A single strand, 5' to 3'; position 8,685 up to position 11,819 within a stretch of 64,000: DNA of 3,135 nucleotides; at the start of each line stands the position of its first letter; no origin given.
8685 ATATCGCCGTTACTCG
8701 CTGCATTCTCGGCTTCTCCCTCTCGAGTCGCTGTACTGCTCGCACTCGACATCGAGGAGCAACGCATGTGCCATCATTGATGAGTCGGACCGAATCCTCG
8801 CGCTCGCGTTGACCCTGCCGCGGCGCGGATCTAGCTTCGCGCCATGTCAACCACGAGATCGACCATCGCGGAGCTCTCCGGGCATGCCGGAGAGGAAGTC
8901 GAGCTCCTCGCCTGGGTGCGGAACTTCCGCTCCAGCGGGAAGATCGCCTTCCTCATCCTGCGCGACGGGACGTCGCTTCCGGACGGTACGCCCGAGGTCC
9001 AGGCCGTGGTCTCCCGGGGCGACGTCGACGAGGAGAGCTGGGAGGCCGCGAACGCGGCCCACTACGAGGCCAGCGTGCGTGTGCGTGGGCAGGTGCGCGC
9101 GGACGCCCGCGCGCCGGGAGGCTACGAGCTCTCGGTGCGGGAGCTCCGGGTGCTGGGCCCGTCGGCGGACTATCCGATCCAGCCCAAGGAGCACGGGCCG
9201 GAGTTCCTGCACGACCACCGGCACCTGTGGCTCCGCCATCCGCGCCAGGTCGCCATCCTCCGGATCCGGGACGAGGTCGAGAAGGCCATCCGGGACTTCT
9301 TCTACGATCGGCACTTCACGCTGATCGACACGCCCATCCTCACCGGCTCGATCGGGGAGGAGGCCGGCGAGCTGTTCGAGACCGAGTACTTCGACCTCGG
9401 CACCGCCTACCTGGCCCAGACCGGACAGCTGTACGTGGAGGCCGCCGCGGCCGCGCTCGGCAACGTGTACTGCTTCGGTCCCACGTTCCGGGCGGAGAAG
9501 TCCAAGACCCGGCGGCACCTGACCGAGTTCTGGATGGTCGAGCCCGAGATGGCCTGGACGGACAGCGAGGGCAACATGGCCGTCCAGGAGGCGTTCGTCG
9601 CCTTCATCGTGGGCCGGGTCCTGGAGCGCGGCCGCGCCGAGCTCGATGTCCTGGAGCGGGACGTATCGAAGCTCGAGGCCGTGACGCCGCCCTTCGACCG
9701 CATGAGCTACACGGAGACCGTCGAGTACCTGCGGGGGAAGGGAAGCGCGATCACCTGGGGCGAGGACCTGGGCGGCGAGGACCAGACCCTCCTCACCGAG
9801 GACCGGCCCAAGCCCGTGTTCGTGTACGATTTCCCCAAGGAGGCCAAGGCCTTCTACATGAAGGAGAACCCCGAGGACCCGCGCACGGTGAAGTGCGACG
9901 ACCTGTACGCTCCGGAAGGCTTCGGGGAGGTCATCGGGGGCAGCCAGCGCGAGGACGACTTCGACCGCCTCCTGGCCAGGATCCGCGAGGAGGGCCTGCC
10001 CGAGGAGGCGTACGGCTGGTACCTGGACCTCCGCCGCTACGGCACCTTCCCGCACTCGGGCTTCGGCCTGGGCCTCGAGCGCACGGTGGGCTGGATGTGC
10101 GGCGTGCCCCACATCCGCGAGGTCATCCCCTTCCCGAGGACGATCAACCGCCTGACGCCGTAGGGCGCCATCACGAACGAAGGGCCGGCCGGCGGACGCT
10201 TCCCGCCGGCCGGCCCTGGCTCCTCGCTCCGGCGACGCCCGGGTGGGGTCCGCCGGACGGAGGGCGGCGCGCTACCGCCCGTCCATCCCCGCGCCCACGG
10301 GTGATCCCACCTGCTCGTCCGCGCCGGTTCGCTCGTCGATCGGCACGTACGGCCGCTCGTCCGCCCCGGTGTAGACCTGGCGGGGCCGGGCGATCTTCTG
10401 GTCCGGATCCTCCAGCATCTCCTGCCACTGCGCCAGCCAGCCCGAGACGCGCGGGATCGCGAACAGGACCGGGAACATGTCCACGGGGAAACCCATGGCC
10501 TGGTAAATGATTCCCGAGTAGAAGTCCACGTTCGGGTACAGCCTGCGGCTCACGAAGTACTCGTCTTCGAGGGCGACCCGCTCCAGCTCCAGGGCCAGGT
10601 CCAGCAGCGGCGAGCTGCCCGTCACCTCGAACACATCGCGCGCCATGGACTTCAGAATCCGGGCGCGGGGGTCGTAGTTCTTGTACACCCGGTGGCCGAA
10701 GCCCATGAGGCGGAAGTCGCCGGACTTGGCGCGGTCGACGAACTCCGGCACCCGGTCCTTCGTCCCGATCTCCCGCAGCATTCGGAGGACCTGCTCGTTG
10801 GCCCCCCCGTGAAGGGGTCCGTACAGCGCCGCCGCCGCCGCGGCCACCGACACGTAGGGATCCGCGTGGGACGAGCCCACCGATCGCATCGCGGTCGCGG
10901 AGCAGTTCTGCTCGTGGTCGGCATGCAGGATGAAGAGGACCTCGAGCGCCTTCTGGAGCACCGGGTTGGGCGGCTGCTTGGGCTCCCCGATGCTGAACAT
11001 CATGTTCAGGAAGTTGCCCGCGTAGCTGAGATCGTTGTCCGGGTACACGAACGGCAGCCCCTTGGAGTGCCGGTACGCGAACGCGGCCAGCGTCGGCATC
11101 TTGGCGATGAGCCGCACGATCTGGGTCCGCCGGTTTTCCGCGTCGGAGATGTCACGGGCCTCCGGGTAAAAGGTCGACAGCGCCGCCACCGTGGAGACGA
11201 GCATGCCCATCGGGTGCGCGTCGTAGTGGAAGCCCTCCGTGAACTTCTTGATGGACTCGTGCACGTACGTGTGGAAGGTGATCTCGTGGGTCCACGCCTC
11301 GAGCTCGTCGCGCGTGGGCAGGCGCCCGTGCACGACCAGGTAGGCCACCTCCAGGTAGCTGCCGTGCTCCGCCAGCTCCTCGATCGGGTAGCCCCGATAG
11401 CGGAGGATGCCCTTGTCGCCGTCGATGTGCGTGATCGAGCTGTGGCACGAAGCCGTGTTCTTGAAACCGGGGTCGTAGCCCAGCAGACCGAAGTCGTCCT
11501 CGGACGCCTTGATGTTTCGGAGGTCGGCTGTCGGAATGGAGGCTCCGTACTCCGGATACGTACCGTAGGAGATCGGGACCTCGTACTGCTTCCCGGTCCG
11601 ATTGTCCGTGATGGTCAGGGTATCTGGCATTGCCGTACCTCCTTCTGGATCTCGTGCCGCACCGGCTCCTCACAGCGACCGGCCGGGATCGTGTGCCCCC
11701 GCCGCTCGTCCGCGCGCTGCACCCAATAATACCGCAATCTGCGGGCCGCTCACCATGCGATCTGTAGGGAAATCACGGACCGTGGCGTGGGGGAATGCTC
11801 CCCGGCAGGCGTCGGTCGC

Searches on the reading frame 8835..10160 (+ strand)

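Call 23: search_protein_families(library=pfam, proteins=[window:8835-10160:+], max_evalue=0.0001)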
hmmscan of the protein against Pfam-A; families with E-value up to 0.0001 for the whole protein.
window:8835-10160:+ (442 aa): 2 families
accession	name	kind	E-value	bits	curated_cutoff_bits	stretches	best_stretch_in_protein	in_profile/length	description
PF00152.25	tRNA-synt_2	-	4.9e-69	233.2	25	1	124-436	4-307/308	tRNA synthetases class II (D, K and N)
PF01336.31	tRNA_anti-codon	-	6e-11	42.6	27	1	23-107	2-75/75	OB-fold nucleic acid binding domain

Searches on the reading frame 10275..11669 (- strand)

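Call 23: search_protein_families(library=pfam, proteins=[window:10275-11669:-], max_evalue=0.0001)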
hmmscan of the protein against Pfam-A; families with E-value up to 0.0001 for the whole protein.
window:10275-11669:- (465 aa): 1 family
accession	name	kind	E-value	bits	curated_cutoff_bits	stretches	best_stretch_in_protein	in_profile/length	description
PF00285.26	Citrate_synt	-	1.2e-140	469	27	1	68-430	1-357/357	Citrate synthase, C-terminal domain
